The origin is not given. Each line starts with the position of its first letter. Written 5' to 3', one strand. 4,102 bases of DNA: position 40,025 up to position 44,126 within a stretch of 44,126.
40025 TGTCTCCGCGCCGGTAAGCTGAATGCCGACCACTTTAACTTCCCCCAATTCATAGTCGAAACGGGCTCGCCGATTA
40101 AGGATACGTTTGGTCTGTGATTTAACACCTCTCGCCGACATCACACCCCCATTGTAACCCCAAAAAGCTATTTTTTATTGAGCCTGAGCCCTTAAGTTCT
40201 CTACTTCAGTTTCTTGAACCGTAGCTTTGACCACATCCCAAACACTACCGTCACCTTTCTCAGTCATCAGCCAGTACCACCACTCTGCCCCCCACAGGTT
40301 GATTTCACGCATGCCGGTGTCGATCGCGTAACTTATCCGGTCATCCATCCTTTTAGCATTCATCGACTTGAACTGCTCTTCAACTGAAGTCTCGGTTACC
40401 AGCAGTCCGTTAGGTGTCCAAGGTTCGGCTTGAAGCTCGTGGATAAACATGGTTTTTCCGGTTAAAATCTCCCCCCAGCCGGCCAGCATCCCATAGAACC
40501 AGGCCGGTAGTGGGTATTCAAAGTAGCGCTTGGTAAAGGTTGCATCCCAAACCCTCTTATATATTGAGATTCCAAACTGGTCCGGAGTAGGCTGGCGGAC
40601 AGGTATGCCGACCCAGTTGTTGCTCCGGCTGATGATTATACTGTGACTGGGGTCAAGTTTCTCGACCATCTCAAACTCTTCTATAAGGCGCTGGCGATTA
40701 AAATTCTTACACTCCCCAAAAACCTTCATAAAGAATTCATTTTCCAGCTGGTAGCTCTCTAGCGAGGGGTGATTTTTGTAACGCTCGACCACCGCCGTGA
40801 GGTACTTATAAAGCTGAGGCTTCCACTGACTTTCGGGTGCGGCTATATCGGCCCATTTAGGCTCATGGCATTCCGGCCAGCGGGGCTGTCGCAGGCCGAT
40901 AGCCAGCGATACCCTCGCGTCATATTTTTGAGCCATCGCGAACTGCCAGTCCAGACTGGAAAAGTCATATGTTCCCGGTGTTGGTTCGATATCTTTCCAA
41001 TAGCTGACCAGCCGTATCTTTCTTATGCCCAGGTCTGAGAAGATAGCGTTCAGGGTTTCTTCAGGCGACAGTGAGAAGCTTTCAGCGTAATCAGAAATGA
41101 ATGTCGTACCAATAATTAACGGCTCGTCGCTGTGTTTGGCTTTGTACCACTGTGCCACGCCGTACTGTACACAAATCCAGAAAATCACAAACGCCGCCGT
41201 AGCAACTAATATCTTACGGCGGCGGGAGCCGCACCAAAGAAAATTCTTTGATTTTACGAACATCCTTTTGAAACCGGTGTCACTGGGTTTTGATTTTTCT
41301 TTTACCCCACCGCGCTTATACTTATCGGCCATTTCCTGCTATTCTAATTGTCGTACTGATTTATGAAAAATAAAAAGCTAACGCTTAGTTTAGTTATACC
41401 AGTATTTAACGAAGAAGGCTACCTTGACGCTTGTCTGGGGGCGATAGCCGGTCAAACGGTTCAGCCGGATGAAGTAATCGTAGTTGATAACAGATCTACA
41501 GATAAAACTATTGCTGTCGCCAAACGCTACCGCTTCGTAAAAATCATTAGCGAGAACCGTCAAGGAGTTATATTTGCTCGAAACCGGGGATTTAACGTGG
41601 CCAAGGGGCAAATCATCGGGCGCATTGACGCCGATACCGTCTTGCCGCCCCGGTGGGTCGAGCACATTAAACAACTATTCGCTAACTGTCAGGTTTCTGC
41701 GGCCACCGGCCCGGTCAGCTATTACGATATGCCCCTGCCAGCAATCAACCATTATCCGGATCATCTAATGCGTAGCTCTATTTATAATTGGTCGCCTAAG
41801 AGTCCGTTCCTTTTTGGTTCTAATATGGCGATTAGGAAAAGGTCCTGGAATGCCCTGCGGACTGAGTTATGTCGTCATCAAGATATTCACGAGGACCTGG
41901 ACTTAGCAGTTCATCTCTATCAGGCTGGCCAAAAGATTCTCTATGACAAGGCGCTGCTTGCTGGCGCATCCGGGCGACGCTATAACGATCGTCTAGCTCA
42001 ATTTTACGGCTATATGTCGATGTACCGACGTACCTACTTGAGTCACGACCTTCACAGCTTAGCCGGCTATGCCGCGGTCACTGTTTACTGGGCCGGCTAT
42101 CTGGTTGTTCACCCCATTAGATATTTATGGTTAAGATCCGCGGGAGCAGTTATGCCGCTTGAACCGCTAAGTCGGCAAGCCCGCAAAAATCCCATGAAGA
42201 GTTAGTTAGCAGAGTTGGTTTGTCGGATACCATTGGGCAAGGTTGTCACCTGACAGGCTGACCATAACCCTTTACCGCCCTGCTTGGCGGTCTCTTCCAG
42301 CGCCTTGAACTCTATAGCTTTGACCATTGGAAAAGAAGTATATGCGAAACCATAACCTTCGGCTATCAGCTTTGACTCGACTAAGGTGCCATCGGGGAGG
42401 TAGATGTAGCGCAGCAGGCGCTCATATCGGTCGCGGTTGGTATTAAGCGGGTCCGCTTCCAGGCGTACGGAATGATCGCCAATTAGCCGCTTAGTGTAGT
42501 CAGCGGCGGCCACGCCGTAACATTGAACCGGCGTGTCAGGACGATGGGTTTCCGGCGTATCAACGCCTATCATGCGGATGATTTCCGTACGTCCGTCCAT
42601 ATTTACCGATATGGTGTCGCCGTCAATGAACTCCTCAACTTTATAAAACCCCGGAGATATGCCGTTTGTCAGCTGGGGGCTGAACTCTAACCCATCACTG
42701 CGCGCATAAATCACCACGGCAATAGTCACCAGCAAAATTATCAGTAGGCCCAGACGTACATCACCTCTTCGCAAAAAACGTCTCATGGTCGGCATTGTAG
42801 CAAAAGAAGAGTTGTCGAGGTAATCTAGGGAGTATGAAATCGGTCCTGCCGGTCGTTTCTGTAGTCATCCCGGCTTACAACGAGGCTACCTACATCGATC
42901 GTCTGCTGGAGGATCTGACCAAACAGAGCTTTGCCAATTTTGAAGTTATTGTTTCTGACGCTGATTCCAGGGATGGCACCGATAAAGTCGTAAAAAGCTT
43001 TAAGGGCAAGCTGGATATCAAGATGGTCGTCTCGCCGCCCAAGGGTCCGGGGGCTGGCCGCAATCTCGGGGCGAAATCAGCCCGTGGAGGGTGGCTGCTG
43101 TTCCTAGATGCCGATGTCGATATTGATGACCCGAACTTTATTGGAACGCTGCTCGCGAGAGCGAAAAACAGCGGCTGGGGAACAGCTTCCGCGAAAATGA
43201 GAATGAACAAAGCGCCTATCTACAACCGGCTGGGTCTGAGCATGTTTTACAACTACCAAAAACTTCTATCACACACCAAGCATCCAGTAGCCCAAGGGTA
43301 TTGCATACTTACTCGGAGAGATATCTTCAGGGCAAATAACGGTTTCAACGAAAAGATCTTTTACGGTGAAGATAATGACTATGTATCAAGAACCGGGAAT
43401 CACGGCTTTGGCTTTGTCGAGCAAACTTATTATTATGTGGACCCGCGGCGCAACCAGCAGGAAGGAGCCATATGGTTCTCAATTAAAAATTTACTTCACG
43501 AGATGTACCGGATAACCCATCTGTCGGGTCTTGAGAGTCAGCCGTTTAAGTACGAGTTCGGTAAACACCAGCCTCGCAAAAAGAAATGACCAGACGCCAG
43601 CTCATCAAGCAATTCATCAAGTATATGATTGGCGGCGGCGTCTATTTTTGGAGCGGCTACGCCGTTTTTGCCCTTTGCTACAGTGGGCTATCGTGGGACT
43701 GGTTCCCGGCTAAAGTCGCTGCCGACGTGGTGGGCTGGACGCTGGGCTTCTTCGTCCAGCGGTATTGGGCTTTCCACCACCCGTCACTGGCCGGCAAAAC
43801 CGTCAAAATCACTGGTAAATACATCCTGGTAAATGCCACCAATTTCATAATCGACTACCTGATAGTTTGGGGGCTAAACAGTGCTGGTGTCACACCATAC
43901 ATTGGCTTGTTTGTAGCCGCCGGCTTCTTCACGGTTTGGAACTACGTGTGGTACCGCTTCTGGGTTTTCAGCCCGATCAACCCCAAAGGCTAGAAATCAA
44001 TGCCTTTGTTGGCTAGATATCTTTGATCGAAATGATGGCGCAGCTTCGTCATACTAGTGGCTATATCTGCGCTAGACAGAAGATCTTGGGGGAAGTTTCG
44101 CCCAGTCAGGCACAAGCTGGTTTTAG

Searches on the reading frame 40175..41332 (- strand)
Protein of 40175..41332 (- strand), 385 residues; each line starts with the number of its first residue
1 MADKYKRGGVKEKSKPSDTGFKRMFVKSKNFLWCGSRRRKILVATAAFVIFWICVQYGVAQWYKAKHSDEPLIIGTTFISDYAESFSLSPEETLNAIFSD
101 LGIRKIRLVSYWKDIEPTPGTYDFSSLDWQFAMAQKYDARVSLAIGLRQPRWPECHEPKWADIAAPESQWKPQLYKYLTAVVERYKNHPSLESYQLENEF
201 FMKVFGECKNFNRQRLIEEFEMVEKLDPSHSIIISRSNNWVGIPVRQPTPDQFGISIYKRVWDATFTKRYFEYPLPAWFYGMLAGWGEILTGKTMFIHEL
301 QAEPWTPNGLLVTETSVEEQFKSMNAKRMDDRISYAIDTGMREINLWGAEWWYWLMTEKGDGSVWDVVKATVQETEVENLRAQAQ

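Call 67: search_protein_families(library=pfam, proteins=[window:40175-41332:-], max_evalue=0.001)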
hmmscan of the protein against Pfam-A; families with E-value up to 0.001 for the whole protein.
window:40175-41332:- (385 aa): 1 family
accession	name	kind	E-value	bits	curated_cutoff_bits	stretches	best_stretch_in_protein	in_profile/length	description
PF02449.21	Glyco_hydro_42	-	3e-09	37.2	21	1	99-227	20-169/376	Beta-galactosidase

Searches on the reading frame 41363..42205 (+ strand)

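Call 67: search_protein_families(library=pfam, proteins=[window:41363-42205:+], max_evalue=0.001)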
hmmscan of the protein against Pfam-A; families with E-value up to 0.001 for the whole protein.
window:41363-42205:+ (280 aa): 4 families
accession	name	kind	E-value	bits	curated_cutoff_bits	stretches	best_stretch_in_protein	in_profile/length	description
PF00535.33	Glycos_transf_2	-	3.8e-28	99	23.3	1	9-161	1-163/168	Glycosyl transferase family 2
PF13641.12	Glyco_tranf_2_3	-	3.6e-14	53.8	27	1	8-199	3-208/230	Glycosyltransferase like family 2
PF13632.12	Glyco_trans_2_3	-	2.9e-07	30.9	27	1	88-249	5-177/198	Glycosyl transferase family group 2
PF10111.15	Glyco_tranf_2_2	-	0.00018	21.5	27.3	1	9-106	1-106/276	Glycosyltransferase like family 2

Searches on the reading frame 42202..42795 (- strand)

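Call 67: search_protein_families(library=pfam, proteins=[window:42202-42795:-], max_evalue=0.001)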
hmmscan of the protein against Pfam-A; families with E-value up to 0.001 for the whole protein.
window:42202-42795:- (197 aa): 1 family
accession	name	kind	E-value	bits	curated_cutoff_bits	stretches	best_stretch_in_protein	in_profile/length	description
PF00565.23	SNase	-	7.4e-20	71.8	21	1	73-179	2-106/107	Staphylococcal nuclease homologue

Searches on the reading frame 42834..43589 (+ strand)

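Call 67: search_protein_families(library=pfam, proteins=[window:42834-43589:+], max_evalue=0.001)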
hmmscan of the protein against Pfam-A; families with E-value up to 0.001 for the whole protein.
window:42834-43589:+ (251 aa): 3 families
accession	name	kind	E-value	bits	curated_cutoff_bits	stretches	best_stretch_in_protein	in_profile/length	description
PF00535.33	Glycos_transf_2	-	9e-26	91.2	23.3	1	9-166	1-165/168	Glycosyl transferase family 2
PF13641.12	Glyco_tranf_2_3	-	2.1e-12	48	27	1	7-220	2-224/230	Glycosyltransferase like family 2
PF10111.15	Glyco_tranf_2_2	-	2.1e-08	34.4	27.3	1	9-97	1-94/276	Glycosyltransferase like family 2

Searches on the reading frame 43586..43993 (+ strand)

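Call 67: search_protein_families(library=pfam, proteins=[window:43586-43993:+], max_evalue=0.001)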
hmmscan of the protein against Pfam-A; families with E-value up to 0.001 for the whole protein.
window:43586-43993:+ (135 aa): 1 family
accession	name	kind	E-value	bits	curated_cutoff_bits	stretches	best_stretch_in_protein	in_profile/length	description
PF04138.20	GtrA_DPMS_TM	-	1.6e-15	57.7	26.1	1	12-128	1-117/117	GtrA/DPMS, transmembrane domain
